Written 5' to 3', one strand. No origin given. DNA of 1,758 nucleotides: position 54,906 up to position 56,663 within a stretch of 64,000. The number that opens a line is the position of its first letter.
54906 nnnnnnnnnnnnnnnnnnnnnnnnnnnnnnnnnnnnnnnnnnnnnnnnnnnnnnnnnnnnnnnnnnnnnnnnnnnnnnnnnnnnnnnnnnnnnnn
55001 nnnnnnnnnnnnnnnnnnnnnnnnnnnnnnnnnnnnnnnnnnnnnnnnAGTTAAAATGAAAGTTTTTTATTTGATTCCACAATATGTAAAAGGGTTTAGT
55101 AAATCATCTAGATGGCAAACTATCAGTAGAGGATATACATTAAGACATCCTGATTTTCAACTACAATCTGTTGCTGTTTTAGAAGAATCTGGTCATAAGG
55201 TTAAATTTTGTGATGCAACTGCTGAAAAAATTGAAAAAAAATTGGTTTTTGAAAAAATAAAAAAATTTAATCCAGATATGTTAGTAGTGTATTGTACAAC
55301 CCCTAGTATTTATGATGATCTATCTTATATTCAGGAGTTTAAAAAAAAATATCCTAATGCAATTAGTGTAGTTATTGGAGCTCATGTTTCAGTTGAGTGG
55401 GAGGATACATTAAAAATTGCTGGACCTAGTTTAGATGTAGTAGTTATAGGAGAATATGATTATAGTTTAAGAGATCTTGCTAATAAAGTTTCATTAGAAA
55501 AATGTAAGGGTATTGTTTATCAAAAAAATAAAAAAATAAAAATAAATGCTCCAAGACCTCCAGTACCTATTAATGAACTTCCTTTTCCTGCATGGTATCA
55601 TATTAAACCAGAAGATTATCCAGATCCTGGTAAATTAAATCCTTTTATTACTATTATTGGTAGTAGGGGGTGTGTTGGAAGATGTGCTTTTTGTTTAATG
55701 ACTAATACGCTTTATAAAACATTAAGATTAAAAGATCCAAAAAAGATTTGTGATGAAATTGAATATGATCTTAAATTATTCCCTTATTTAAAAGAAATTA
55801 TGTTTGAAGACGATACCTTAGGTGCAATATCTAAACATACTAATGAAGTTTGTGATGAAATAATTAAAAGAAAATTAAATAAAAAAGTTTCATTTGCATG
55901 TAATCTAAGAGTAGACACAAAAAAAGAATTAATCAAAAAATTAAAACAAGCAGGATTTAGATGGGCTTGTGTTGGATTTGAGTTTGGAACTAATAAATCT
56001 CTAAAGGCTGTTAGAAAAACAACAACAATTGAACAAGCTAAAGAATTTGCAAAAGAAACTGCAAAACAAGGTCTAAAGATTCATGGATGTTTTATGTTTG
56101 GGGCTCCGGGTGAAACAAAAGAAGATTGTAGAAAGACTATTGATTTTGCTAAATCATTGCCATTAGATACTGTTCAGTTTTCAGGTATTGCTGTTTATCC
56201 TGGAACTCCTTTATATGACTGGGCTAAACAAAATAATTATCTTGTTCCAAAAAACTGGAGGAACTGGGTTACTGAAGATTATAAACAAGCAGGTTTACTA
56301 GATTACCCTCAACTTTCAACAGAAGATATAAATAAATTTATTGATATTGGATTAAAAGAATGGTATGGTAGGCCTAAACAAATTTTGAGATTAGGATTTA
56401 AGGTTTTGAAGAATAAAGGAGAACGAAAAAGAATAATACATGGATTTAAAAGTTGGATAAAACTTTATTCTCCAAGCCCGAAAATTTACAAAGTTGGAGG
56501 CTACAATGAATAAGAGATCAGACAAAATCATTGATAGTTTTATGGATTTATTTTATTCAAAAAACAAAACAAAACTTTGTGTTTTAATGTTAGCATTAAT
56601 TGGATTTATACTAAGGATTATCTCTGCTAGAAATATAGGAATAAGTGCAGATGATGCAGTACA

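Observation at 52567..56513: Two divergent B12-binding radical-SAM paralogs bracketing a GT2 inside an N-glycosylation island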

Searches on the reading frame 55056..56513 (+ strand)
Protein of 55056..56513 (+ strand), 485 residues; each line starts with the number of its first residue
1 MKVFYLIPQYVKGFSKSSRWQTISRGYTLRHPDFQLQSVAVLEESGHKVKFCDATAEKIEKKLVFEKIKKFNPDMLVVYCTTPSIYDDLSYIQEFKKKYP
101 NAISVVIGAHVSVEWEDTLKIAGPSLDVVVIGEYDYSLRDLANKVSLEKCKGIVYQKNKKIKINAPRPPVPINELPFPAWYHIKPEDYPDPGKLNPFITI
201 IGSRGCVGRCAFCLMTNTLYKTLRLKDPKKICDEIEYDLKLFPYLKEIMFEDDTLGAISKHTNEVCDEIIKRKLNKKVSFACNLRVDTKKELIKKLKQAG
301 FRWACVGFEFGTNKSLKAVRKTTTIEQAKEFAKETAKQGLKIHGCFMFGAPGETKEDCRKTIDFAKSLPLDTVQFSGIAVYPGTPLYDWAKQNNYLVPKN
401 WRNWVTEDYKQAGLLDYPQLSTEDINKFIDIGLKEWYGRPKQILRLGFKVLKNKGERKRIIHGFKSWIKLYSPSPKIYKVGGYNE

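Call 4: search_protein_families(library=pfam, proteins=[window:55056-56513:+], max_evalue=0.01)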
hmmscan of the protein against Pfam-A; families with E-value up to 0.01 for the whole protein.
window:55056-56513:+ (485 aa): 2 families
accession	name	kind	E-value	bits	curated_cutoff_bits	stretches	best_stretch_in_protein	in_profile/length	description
PF04055.27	Radical_SAM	-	6.7e-15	56.1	29.5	1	201-365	2-166/166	Radical SAM superfamily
PF02310.24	B12-binding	-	3.2e-13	50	32.1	1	39-141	20-120/121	B12 binding domain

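Call 5: search_protein_families(library=ncbifam, proteins=[window:55056-56513:+], max_evalue=0.01)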
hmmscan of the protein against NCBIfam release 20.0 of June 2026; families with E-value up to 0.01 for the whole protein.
window:55056-56513:+ (485 aa): 34 families (the best 25 are shown)
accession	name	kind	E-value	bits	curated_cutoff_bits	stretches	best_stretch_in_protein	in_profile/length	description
TIGR03471.1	HpnJ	equivalog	2e-90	304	577.6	1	12-471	12-467/472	hopanoid biosynthesis associated radical SAM protein HpnJ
TIGR02026.1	BchE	equivalog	3.3e-35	121.9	481.35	1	40-469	30-457/497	magnesium-protoporphyrin IX monomethyl ester anaerobic oxidative cyclase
TIGR04072.2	rSAM_ladder_B12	equivalog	2.3e-29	102.3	360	1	40-398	26-380/443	lipid biosynthesis B12-binding/radical SAM protein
TIGR04014.1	B12_SAM_MJ_0865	equivalog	3.1e-25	88.8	360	1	71-391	37-359/434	methyl-coenzyme M reductase glutamine C-methyltransferase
TIGR03975.1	rSAM_ocin_1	subfamily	4.8e-21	74.9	281.85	1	64-364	120-426/606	RiPP maturation radical SAM C-methyltransferase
TIGR04385.1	B12_rSAM_cofa1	equivalog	2.8e-20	73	450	1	89-366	86-362/438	B12 lower ligand biosynthesis radical SAM protein BzaD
NF038361.1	rSAM_Sden_1168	equivalog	3.5e-20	72.1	575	1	90-394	159-477/560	Sden_1168 family B12-binding radical SAM P-methyltransferase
TIGR04367.1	HpnR_B12_rSAM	equivalog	1.3e-19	70.1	650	1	38-402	27-383/490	hopanoid C-3 methylase HpnR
TIGR04479.1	bcpD_PhpK_rSAM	subfamily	2e-19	69.4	600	1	141-388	191-429/504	PhpK family radical SAM P-methyltransferase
TIGR04013.1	B12_SAM_MJ_1487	hypoth_equivalog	1.1e-17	63.9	251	2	54-233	24-187/382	TIGR04013 family B12-binding domain/radical SAM domain-containing protein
TIGR04295.1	B12_rSAM_oligo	hypoth_equivalog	2.9e-17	62.5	400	1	38-316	31-305/422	TIGR04295 family B12-binding domain-containing radical SAM protein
NF033070.1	rSAM_AprD4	equivalog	2.8e-16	59.5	500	1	172-396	170-396/456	AprD4 family radical SAM diol-dehydratase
NF040542.1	rSAM_RCCLKC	equivalog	5.4e-16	58.8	450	1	38-388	19-375/423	arsinothricin biosynthesis radical SAM protein ArsL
NF050148.1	rSAM_ApyD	equivalog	2.1e-15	56.2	750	1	66-388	68-391/645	RiPP biosynthesis radical SAM protein ApyD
NF033712.0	B12_rSAM_KedN5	subfamily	3.5e-12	45.3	700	1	67-382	57-378/624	KedN5 family methylcobalamin-dependent radical SAM C-methyltransferase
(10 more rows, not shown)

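Call 9: find_homologous_proteins(query=window:55056-56513:+, max_evalue=1e-10)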
Query window:55056-56513:+ (485 aa): 2492 proteins with E <= 1e-10 among 8000 candidates; the best 120 are listed.
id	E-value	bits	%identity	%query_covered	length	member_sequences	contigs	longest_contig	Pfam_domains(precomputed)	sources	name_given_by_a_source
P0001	0.0e+0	1108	98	99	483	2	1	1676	PF04055.28,PF02310.25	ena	-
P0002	3.5e-244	829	71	99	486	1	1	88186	PF04055.28,PF02310.25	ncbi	-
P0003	1.1e-237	808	71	98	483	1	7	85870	PF04055.28,PF02310.25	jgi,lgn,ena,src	-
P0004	2.9e-236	803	72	97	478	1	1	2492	PF04055.28,PF02310.25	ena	-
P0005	9.0e-234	795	71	97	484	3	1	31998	PF04055.28,PF02310.25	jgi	-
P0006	1.3e-233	794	69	99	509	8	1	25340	PF04055.28,PF02310.25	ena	-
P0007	2.1e-233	794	69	99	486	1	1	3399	PF04055.28,PF02310.25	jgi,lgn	-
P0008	1.0e-232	791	69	99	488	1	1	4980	PF04055.28,PF02310.25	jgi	jgi:anaerobic magnesium-protoporphyrin IX monomethyl ester cyclase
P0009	1.9e-231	787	70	99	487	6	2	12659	PF04055.28,PF02310.25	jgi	jgi:radical SAM superfamily enzyme YgiQ (UPF0313 family)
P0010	6.6e-231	785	71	97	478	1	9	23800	PF04055.28,PF02310.25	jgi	jgi:radical SAM superfamily enzyme YgiQ (UPF0313 family)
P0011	1.3e-228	778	68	99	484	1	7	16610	PF04055.28,PF02310.25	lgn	-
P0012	3.5e-226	770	69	97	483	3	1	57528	PF04055.28,PF02310.25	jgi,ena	jgi:radical SAM superfamily enzyme YgiQ (UPF0313 family)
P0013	1.2e-221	755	66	100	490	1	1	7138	PF04055.28,PF02310.25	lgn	-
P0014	3.4e-213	727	67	97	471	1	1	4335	PF04055.28,PF02310.25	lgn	-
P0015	1.5e-207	708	64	97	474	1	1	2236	PF04055.28,PF02310.25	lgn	-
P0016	4.7e-162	558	52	98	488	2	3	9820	PF04055.28,PF02310.25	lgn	-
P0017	2.8e-160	552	53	97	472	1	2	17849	PF04055.28,PF02310.25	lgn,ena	-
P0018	1.3e-158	547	52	97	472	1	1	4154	PF04055.28,PF02310.25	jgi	-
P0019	1.5e-158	547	53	96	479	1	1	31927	PF04055.28,PF02310.25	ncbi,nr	ncbi:MAG: radical SAM protein [Sedimentisphaerales bacterium]|nr:radical SAM protein [Sedimentisphae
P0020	2.1e-158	546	51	99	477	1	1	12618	PF04055.28,PF02310.25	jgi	-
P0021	7.6e-158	544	51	97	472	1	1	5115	PF04055.28,PF02310.25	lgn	-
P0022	4.0e-157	542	52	97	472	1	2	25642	PF04055.28,PF02310.25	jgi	-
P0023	8.9e-157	541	51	97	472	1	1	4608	PF04055.28,PF02310.25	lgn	-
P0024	1.0e-156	541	53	96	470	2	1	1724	PF04055.28,PF02310.25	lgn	-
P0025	1.0e-156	541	51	97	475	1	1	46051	PF04055.28,PF02310.25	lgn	-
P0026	4.7e-156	539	53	95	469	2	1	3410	PF04055.28,PF02310.25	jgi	-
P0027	6.7e-156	538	52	97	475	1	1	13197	PF04055.28,PF02310.25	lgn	-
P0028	8.7e-156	538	52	96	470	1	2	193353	PF04055.28,PF02310.25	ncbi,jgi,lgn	-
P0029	9.5e-156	538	51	97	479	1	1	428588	PF04055.28,PF02310.25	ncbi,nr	ncbi:MAG: radical SAM protein [bacterium]|nr:radical SAM protein [bacterium]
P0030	2.5e-155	536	51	97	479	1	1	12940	PF04055.28,PF02310.25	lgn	-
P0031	3.9e-155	535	51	98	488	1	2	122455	PF04055.28,PF02310.25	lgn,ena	-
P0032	4.6e-155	535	51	97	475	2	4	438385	PF04055.28,PF02310.25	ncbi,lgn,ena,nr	ncbi:MAG TPA: radical SAM protein [Candidatus Woesebacteria bacterium]|nr:radical SAM protein [Candi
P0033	5.0e-155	535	52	97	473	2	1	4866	PF04055.28,PF02310.25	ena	-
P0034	1.1e-154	534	51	96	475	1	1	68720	PF04055.28,PF02310.25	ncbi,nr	ncbi:MAG: radical SAM protein [bacterium]|nr:radical SAM protein [bacterium]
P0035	1.2e-154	534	50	97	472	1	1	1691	PF04055.28,PF02310.25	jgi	jgi:radical SAM superfamily enzyme YgiQ (UPF0313 family)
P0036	1.9e-154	533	51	97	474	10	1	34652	PF04055.28,PF02310.25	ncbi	-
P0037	3.8e-154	532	52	97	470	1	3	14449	PF04055.28,PF02310.25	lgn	-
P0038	4.3e-154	532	50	97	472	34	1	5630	PF04055.28,PF02310.25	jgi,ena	-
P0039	7.0e-154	531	50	98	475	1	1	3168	PF04055.28,PF02310.25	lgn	-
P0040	7.2e-154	531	51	97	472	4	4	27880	PF04055.28,PF02310.25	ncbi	-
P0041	7.8e-154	531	51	97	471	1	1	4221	PF04055.28,PF02310.25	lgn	-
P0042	1.1e-153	531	49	98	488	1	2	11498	PF04055.28,PF02310.25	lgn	-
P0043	1.3e-153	530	51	96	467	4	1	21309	PF04055.28,PF02310.25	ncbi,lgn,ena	-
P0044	1.5e-153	530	52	97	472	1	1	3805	PF04055.28,PF02310.25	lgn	-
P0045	1.7e-153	530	50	97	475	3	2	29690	PF04055.28,PF02310.25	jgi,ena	-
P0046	3.2e-153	529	49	98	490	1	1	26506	PF04055.28,PF02310.25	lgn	-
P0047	3.4e-153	529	52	96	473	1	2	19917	PF04055.28,PF02310.25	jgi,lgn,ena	-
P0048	4.8e-153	529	50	97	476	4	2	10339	PF04055.28,PF02310.25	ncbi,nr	ncbi:MAG: radical SAM protein [Nitrospirae bacterium]|nr:radical SAM protein [Nitrospirota bacterium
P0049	9.1e-153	528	50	97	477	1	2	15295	PF04055.28,PF02310.25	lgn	-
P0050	9.7e-153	528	50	97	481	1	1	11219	PF04055.28,PF02310.25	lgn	-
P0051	1.2e-152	527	51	97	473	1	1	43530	PF04055.28,PF02310.25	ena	-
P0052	1.4e-152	527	50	98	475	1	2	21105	PF04055.28,PF02310.25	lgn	-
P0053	1.7e-152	527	51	97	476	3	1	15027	PF04055.28,PF02310.25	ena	-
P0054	2.1e-152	527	50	97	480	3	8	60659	PF04055.28,PF02310.25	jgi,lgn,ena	jgi:radical SAM superfamily enzyme YgiQ (UPF0313 family)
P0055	2.1e-152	527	50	97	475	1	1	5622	PF04055.28,PF02310.25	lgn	-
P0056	2.5e-152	526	49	97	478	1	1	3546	PF04055.28,PF02310.25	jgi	jgi:anaerobic magnesium-protoporphyrin IX monomethyl ester cyclase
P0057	2.8e-152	526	50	99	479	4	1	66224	PF04055.28,PF02310.25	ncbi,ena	-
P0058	3.8e-152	526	50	98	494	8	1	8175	PF04055.28,PF02310.25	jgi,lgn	jgi:radical SAM superfamily enzyme YgiQ (UPF0313 family)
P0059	5.1e-152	525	49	98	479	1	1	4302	PF04055.28,PF02310.25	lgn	-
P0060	5.6e-152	525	50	97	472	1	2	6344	PF04055.28,PF02310.25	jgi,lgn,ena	-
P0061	6.2e-152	525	50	96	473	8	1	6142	PF04055.28,PF02310.25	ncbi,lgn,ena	ncbi:MAG: radical SAM protein [Nitrospirota bacterium]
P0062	6.5e-152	525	50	97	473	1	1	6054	PF04055.28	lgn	-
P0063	6.6e-152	525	51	97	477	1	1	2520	PF04055.28,PF02310.25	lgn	-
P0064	9.0e-152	524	50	97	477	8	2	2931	PF04055.28,PF02310.25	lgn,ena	-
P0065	1.2e-151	524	50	97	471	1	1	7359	PF04055.28,PF02310.25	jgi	jgi:anaerobic magnesium-protoporphyrin IX monomethyl ester cyclase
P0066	1.8e-151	523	50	97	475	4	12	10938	PF04055.28,PF02310.25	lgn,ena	-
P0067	2.1e-151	523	51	97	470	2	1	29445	PF04055.28,PF02310.25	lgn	-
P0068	2.4e-151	523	49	97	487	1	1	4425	PF04055.28,PF02310.25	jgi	jgi:anaerobic magnesium-protoporphyrin IX monomethyl ester cyclase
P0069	3.2e-151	523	49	97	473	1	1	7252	PF04055.28,PF02310.25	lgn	-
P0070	3.3e-151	523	50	96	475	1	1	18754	PF04055.28,PF02310.25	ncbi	ncbi:B12-binding domain-containing radical SAM protein [Candidatus Altiarchaeota archaeon]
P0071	4.8e-151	522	50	99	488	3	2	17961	PF04055.28,PF02310.25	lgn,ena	-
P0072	8.3e-151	521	51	97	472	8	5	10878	PF04055.28,PF02310.25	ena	-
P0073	1.1e-150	521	50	96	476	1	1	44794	PF04055.28,PF02310.25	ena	-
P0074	1.2e-150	521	50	97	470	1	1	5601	PF04055.28,PF02310.25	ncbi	-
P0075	1.3e-150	521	49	100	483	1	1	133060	PF04055.28,PF02310.25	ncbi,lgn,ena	-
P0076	1.3e-150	521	49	98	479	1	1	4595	PF04055.28,PF02310.25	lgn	-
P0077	1.4e-150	520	50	95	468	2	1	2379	PF04055.28,PF02310.25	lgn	-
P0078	1.5e-150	520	50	97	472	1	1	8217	PF04055.28,PF02310.25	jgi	jgi:radical SAM superfamily enzyme YgiQ (UPF0313 family)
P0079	1.6e-150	520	50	96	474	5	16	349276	PF04055.28,PF02310.25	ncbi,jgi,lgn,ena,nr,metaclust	ncbi:MAG TPA: B12-binding domain-containing radical SAM protein [Elusimicrobia bacterium]|nr:MAG: hy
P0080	1.7e-150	520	49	98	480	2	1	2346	PF04055.28,PF02310.25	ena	-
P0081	2.0e-150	520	50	97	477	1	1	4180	PF04055.28,PF02310.25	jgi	jgi:anaerobic magnesium-protoporphyrin IX monomethyl ester cyclase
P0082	2.2e-150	520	50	97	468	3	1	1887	PF04055.28,PF02310.25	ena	-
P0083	3.2e-150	519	50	98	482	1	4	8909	PF04055.28,PF02310.25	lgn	-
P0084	3.9e-150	519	49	97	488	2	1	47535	PF04055.28,PF02310.25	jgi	-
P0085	5.5e-150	519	49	97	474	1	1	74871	PF04055.28,PF02310.25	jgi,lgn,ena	-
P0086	1.0e-149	518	47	98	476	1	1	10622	PF04055.28,PF02310.25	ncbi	-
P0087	1.0e-149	518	50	99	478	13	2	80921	PF04055.28,PF02310.25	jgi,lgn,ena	-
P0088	1.4e-149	517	49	96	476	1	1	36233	PF04055.28,PF02310.25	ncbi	ncbi:MAG: radical SAM protein [Elusimicrobiota bacterium]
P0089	1.4e-149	517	50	97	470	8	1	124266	PF04055.28,PF02310.25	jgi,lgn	jgi:radical SAM superfamily enzyme YgiQ (UPF0313 family)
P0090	1.5e-149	517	51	97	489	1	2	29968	PF04055.28,PF02310.25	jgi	-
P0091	1.5e-149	517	51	97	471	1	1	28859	PF04055.28,PF02310.25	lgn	-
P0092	1.6e-149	517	50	97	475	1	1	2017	PF04055.28,PF02310.25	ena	-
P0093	1.6e-149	517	50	97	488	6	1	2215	PF04055.28,PF02310.25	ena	-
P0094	1.7e-149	517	50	97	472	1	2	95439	PF04055.28,PF02310.25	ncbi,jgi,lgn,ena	-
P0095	2.3e-149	516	49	100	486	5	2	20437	PF04055.28,PF02310.25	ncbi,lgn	ncbi:MAG: radical SAM protein [Thermodesulfobacteriota bacterium]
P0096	2.9e-149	516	49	99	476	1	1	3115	PF04055.28,PF02310.25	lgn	-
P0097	5.0e-149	515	51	98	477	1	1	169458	PF04055.28,PF02310.25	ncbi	-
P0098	5.5e-149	515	49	97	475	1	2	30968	PF04055.28,PF02310.25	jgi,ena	-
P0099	9.2e-149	514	50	97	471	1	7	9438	PF04055.28,PF02310.25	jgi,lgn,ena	-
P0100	9.7e-149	514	49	97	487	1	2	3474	PF04055.28,PF02310.25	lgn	-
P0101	1.2e-148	514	49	97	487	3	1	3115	PF04055.28,PF02310.25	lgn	-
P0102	1.3e-148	514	51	98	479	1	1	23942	PF04055.28,PF02310.25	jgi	-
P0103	1.4e-148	514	50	97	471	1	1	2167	PF04055.28,PF02310.25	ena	-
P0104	1.7e-148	514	50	96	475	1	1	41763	PF04055.28,PF02310.25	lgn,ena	-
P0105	1.9e-148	513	49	97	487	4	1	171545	PF04055.28,PF02310.25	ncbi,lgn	-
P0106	2.4e-148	513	48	97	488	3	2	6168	PF04055.28,PF02310.25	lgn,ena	-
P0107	2.6e-148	513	49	98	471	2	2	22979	PF04055.28,PF02310.25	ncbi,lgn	-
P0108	2.9e-148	513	50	98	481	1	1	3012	PF04055.28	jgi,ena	-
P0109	3.5e-148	513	49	97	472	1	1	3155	PF04055.28,PF02310.25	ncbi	ncbi:MAG: radical SAM protein [Bacteroidota bacterium]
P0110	4.3e-148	512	68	66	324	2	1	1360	PF02310.25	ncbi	ncbi:MAG: cobalamin-dependent protein, partial [Nanoarchaeota archaeon]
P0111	4.4e-148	512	50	97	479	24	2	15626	PF04055.28,PF02310.25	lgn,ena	-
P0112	4.7e-148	512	50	96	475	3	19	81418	PF04055.28,PF02310.25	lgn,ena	-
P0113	5.6e-148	512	51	96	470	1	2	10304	PF04055.28,PF02310.25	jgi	-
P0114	6.2e-148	512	49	97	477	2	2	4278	PF04055.28,PF02310.25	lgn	-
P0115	6.6e-148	512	48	97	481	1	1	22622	PF04055.28,PF02310.25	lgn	-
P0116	6.6e-148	512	50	97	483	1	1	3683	PF04055.28,PF02310.25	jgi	-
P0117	8.3e-148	511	48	98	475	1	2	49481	PF04055.28,PF02310.25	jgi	-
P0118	1.2e-147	511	48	98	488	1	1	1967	PF04055.28,PF02310.25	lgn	-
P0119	1.5e-147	510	48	97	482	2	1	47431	PF04055.28,PF02310.25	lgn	-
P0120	1.5e-147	510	50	97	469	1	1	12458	PF04055.28,PF02310.25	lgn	-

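Call 10: find_encoding_contigs(protein=P0002, flank=10000, max_places=2)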
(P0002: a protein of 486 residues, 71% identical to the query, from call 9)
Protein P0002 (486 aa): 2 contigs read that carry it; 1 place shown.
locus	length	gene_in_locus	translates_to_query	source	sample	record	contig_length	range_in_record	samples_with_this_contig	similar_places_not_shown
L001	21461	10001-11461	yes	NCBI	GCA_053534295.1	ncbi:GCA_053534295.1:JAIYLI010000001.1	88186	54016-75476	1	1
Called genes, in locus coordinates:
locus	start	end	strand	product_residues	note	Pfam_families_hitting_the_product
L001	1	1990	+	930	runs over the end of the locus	PF02516:STT3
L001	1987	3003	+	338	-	PF00953:Glycos_transf_4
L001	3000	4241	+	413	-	PF13440:Polysacc_synt_3 (weak)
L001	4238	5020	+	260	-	PF00535:Glycos_transf_2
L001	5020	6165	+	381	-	PF13439:Glyco_transf_4 (weak), PF00534:Glycos_transf_1, PF13692:Glyco_trans_1_4 (weak)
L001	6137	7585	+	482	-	PF04055:Radical_SAM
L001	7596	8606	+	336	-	PF00535:Glycos_transf_2, PF10111:Glyco_tranf_2_2, PF13506:Glyco_transf_21 (weak), PF13641:Glyco_tranf_2_3, PF13632:Glyco_trans_2_3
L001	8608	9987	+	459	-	PF02310:B12-binding, PF04055:Radical_SAM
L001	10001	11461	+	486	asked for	PF02310:B12-binding, PF04055:Radical_SAM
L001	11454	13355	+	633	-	PF02366:PMT, PF13231:PMT_2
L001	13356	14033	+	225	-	PF00535:Glycos_transf_2, PF10111:Glyco_tranf_2_2 (weak), PF13641:Glyco_tranf_2_3 (weak)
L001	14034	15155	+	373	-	PF13439:Glyco_transf_4, PF20706:GT4-conflict, PF00534:Glycos_transf_1, PF13692:Glyco_trans_1_4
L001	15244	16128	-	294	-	-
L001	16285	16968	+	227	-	PF01209:Ubie_methyltran (faint), PF13489:Methyltransf_23, PF07021:MetW (weak), PF13847:Methyltransf_31, PF08241:Methyltransf_11, PF08242:Methyltransf_12, PF13649:Methyltransf_25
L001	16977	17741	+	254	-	PF01209:Ubie_methyltran, PF05175:MTS (weak), PF05401:NodS (weak), PF13489:Methyltransf_23, PF13649:Methyltransf_25, PF13847:Methyltransf_31, PF08241:Methyltransf_11, PF08242:Methyltransf_12, +1 more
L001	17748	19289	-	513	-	PF13231:PMT_2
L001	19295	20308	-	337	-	PF01075:Glyco_transf_9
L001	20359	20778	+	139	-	PF05014:Nuc_deoxyrib_tr, PF15891:Nuc_deoxyri_tr2 (weak)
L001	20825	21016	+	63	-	-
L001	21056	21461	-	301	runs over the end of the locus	PF00535:Glycos_transf_2, PF13641:Glyco_tranf_2_3, PF13632:Glyco_trans_2_3 (weak)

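Call 11: find_encoding_contigs(protein=P0032, flank=8000, max_places=2)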
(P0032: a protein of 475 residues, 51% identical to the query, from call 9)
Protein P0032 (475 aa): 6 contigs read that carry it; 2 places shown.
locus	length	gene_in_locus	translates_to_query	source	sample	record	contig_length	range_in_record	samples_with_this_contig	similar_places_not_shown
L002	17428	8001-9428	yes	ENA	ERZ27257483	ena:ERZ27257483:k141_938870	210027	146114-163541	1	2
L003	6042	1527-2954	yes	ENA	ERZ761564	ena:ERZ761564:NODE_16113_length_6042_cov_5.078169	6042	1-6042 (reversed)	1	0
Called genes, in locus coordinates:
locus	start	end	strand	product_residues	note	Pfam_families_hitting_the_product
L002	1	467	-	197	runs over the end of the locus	PF00132:Hexapep, PF14602:Hexapep_2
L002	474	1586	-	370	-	PF13439:Glyco_transf_4, PF00534:Glycos_transf_1, PF13692:Glyco_trans_1_4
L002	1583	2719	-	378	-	PF13439:Glyco_transf_4, PF20706:GT4-conflict, PF00534:Glycos_transf_1, PF13692:Glyco_trans_1_4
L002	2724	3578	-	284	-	PF00535:Glycos_transf_2, PF10111:Glyco_tranf_2_2 (weak)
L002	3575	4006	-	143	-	PF02643:DUF192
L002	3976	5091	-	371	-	PF00534:Glycos_transf_1, PF13692:Glyco_trans_1_4, PF13524:Glyco_trans_1_2 (weak)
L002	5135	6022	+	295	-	PF03706:LPG_synthase_TM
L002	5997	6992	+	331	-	PF01370:Epimerase, PF02719:Polysacc_synt_2, PF04321:RmlD_sub_bind, PF01073:3Beta_HSD, PF07993:NAD_binding_4 (weak), PF13460:NAD_binding_10 (faint), PF16363:GDP_Man_Dehyd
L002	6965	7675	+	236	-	PF09488:Osmo_MPGsynth (faint), PF00535:Glycos_transf_2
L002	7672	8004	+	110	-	PF10066:DUF2304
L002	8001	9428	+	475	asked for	PF02310:B12-binding, PF04055:Radical_SAM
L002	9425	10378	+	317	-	PF00535:Glycos_transf_2, PF10111:Glyco_tranf_2_2, PF13641:Glyco_tranf_2_3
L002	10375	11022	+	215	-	PF02353:CMAS (weak), PF13489:Methyltransf_23, PF01728:FtsJ (weak), PF05175:MTS (weak), PF13847:Methyltransf_31, PF08241:Methyltransf_11, PF08242:Methyltransf_12, PF13649:Methyltransf_25, +1 more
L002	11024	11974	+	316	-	-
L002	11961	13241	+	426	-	-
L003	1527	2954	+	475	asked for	PF02310:B12-binding, PF04055:Radical_SAM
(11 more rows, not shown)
